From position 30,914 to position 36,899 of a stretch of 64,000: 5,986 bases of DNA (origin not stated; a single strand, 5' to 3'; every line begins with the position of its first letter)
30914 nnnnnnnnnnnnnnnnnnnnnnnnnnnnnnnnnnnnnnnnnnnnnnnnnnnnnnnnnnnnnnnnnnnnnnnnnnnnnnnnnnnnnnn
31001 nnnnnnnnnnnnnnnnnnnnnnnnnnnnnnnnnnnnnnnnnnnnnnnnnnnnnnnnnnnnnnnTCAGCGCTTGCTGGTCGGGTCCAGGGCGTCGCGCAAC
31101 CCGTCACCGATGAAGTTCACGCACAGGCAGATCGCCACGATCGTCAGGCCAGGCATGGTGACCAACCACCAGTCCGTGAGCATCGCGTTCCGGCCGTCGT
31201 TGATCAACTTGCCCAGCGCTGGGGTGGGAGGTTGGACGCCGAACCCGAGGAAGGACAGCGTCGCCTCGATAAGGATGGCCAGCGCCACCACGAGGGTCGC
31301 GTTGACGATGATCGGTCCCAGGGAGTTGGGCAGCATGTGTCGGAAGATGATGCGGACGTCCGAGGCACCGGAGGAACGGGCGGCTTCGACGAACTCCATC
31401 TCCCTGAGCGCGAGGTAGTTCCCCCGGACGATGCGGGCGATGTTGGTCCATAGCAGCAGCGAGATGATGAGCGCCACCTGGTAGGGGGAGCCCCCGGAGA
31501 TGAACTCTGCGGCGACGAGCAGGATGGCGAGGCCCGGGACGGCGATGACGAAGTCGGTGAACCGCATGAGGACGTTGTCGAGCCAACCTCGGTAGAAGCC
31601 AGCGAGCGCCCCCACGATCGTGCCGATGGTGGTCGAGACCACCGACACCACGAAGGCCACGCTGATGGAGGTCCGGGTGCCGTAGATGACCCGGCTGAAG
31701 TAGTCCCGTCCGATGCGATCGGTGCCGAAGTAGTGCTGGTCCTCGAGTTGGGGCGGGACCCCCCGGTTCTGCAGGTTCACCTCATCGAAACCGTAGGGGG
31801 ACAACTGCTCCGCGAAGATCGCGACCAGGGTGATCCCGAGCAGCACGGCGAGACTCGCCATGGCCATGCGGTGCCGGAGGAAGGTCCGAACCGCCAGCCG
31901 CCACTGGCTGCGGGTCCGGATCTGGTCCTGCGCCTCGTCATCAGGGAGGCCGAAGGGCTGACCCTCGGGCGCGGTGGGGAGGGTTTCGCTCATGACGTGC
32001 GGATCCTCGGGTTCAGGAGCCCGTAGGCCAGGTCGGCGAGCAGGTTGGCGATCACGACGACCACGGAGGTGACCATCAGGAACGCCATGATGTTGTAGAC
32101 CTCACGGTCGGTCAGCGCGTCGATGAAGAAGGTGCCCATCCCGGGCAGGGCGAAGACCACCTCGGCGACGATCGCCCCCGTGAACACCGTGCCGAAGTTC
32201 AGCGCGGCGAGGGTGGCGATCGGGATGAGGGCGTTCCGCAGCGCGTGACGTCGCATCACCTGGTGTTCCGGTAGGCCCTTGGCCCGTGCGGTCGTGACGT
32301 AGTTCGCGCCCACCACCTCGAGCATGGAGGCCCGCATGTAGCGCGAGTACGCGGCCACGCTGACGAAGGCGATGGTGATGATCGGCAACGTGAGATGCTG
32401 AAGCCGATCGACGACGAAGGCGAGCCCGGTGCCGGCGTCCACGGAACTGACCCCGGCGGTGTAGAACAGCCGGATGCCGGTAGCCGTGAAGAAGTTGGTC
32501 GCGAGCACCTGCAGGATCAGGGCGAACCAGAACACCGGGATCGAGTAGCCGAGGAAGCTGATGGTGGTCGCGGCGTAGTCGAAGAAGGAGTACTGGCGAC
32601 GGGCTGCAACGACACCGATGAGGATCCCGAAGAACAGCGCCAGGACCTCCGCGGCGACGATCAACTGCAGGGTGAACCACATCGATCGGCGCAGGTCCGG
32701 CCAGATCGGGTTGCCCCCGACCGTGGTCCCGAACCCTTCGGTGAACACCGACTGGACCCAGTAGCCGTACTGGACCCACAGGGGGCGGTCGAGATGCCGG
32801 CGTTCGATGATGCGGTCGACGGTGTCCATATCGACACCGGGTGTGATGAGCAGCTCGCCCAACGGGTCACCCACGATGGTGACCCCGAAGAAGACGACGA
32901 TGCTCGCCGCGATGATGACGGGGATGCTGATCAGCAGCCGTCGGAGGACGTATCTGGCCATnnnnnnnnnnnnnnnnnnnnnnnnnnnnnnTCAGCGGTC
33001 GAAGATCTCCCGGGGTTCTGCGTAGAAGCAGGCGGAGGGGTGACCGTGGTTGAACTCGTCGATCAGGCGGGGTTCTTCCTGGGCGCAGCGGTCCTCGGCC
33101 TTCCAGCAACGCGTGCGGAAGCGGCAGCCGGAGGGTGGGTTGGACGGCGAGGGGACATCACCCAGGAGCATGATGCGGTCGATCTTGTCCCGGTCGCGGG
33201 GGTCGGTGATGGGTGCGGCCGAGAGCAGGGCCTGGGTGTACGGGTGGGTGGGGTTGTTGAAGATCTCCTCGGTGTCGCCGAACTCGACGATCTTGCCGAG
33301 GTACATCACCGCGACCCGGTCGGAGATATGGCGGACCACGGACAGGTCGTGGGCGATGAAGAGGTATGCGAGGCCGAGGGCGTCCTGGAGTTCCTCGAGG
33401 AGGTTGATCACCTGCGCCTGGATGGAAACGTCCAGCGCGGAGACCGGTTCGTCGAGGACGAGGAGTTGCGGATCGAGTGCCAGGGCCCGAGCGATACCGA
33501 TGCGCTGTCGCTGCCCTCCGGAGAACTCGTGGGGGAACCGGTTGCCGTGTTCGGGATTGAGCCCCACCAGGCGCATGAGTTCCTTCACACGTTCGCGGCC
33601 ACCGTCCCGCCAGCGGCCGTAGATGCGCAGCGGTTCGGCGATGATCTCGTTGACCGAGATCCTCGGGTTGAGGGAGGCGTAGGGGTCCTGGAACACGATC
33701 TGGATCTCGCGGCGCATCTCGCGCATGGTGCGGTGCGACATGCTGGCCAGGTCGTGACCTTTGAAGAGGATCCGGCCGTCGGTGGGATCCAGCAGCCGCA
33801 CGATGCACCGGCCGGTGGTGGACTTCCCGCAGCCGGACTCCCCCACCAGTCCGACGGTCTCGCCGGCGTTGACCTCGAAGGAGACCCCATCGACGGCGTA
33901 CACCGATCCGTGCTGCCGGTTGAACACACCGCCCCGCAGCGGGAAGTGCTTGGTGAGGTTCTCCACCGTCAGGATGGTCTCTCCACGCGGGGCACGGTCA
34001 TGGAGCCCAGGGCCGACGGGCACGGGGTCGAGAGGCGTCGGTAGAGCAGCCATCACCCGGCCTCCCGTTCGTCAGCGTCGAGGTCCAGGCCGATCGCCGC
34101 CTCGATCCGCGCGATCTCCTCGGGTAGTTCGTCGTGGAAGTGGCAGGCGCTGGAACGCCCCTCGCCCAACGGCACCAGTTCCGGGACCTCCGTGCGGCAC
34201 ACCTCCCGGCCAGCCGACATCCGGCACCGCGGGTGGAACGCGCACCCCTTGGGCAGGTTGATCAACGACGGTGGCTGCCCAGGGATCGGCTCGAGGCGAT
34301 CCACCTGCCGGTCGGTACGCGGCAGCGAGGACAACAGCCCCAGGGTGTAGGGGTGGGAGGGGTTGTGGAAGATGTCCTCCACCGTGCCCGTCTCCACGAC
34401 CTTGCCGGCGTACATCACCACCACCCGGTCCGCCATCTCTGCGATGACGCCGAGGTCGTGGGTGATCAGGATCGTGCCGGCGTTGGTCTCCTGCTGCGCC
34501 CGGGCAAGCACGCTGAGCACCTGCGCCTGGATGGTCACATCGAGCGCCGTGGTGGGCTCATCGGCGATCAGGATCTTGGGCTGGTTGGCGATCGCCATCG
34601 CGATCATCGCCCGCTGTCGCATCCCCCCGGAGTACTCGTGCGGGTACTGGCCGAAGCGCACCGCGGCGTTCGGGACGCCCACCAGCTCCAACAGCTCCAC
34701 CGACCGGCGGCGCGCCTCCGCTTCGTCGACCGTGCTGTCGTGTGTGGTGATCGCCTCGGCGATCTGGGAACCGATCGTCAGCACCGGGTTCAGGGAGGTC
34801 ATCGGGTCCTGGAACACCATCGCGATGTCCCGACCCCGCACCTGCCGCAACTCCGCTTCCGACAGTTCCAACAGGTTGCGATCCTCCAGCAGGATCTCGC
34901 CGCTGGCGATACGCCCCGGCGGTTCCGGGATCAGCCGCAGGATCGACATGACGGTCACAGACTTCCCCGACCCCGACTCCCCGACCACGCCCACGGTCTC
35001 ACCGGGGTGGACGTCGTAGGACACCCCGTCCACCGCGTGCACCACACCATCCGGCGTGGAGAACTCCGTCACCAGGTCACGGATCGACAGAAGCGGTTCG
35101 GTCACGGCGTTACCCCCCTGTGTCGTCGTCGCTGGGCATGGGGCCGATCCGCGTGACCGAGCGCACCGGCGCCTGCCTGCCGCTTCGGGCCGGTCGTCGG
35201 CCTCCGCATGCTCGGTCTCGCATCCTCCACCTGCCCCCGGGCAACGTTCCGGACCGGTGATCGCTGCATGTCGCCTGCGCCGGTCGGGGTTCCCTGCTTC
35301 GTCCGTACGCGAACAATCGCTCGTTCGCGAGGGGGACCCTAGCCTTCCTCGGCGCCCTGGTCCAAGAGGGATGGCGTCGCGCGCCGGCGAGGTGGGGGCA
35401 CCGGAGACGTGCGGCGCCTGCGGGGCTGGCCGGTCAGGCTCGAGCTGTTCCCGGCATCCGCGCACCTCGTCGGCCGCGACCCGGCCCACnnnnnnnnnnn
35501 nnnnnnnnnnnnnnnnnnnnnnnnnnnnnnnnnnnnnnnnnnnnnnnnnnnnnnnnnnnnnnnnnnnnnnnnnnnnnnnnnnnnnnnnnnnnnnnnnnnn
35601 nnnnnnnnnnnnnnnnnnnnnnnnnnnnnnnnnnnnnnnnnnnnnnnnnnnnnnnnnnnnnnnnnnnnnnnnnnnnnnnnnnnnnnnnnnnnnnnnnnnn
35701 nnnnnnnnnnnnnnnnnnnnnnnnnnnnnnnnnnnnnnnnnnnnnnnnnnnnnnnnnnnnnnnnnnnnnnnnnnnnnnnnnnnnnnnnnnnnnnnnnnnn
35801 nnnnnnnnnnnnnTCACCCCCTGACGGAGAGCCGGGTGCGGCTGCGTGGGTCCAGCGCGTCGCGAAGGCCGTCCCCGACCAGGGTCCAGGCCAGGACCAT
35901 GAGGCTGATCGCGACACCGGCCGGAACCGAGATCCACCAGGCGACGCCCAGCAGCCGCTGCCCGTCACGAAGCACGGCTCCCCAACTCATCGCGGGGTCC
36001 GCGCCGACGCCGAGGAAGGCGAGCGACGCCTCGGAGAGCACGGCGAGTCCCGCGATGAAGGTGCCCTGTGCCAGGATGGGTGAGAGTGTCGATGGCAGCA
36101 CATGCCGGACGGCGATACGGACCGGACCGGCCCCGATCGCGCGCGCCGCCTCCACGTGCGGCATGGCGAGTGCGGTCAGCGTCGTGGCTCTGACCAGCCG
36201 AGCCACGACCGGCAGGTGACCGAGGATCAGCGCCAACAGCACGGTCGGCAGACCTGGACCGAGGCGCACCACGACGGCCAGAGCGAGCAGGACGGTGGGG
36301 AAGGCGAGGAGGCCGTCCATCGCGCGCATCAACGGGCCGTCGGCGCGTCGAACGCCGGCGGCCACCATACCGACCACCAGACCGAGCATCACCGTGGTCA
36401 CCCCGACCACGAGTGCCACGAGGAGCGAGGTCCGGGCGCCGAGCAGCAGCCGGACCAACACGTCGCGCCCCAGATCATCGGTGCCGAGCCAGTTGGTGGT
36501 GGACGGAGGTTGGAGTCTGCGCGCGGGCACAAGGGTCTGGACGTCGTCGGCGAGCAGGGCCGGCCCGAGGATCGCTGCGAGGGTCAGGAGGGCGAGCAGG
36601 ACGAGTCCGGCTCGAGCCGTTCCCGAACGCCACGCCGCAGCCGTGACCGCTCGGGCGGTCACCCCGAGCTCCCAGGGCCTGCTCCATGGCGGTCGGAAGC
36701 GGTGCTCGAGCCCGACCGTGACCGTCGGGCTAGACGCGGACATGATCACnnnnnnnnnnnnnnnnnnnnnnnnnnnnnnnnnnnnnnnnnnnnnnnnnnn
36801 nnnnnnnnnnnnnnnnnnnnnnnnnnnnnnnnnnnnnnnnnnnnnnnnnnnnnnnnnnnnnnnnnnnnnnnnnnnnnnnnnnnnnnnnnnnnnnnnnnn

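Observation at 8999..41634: One carboxylase-BCCP-S9 peptidase unit present twice in direct orientation, each copy decayed in the complementary half, bracketing about 28.6 kb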

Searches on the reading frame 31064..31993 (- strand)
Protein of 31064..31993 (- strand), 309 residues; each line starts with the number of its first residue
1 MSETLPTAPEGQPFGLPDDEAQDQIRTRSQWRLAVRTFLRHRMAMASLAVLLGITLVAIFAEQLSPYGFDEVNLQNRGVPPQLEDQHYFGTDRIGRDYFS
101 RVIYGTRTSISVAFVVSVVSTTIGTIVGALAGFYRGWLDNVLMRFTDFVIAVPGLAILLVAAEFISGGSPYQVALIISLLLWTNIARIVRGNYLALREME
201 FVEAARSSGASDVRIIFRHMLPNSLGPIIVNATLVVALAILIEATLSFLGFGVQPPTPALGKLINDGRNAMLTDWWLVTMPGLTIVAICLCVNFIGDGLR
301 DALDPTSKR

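Call 17: search_protein_families(library=pfam, proteins=[window:31064-31993:-], max_evalue=0.00001)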
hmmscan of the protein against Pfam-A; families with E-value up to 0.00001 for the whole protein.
window:31064-31993:- (309 aa): 2 families
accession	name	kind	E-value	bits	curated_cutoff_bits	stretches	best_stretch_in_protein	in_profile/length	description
PF00528.27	BPD_transp_1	-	2.7e-31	109.2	26.4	1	124-305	1-180/184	Binding-protein-dependent transport system inner membrane component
PF12911.12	OppC_N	-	3.6e-15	56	23.9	1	29-81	1-53/53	N-terminal TM domain of oligopeptide transport permease C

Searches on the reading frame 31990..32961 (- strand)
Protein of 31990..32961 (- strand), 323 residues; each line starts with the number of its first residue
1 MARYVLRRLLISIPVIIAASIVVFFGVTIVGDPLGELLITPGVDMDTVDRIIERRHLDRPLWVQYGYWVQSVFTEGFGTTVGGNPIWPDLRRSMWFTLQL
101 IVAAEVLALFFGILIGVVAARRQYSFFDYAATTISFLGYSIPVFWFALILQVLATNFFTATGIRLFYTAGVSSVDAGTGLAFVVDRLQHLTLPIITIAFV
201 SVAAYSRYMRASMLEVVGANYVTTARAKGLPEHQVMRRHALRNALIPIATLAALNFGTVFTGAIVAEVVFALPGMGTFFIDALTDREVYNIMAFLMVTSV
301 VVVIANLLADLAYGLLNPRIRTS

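Call 17: search_protein_families(library=pfam, proteins=[window:31990-32961:-], max_evalue=0.00001)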
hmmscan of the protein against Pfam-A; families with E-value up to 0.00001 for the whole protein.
window:31990-32961:- (323 aa): 1 family
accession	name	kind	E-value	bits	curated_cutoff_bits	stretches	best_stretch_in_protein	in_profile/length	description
PF00528.27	BPD_transp_1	-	6.2e-40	137.3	26.4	1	112-321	1-183/184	Binding-protein-dependent transport system inner membrane component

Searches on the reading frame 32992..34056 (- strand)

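Call 17: search_protein_families(library=pfam, proteins=[window:32992-34056:-], max_evalue=0.00001)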
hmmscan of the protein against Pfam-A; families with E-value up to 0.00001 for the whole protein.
window:32992-34056:- (354 aa): 3 families
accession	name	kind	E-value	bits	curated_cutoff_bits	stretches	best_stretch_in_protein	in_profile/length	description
PF00005.33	ABC_tran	-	6.9e-35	121.1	25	1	56-205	2-136/137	ABC transporter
PF08352.17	oligo_HPY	-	2e-20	73.4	27.1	1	257-324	1-65/65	Oligopeptide/dipeptide transporter, C-terminal region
PF13304.12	AAA_21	-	1.1e-06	29.4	27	0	175-225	235-288/304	AAA domain, putative AbiEii toxin, Type IV TA system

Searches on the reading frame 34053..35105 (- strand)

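Call 82: search_protein_families(library=pfam, proteins=[window:34053-35105:-], max_evalue=0.001)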
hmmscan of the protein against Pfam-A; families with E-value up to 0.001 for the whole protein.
window:34053-35105:- (350 aa): 3 families
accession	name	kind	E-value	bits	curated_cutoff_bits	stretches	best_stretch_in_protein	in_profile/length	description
PF00005.33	ABC_tran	-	5e-28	98.8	25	1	26-186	2-137/137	ABC transporter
PF08352.17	oligo_HPY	-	5.1e-21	75.3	27.1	1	237-297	1-61/65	Oligopeptide/dipeptide transporter, C-terminal region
PF13304.12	AAA_21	-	9.9e-06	26.3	27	1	153-221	233-303/304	AAA domain, putative AbiEii toxin, Type IV TA system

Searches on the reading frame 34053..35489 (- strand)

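Call 17: search_protein_families(library=pfam, proteins=[window:34053-35489:-], max_evalue=0.00001)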
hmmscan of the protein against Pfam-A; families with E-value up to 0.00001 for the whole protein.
window:34053-35489:- (478 aa): 2 families
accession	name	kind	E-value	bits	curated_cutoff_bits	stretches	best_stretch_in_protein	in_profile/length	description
PF00005.33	ABC_tran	-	1e-27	97.8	25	1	154-314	2-137/137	ABC transporter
PF08352.17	oligo_HPY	-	5.5e-21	75.2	27.1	1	365-425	1-61/65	Oligopeptide/dipeptide transporter, C-terminal region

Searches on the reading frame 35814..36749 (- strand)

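Call 82: search_protein_families(library=pfam, proteins=[window:35814-36749:-], max_evalue=0.001)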
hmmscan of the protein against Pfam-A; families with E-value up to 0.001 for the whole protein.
window:35814-36749:- (311 aa): 2 families
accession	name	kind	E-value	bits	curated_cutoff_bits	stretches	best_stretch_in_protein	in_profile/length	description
PF00528.27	BPD_transp_1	-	5.9e-20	72.2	26.4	1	123-304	1-183/184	Binding-protein-dependent transport system inner membrane component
PF12911.12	OppC_N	-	0.00017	21.9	23.9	1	44-82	15-53/53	N-terminal TM domain of oligopeptide transport permease C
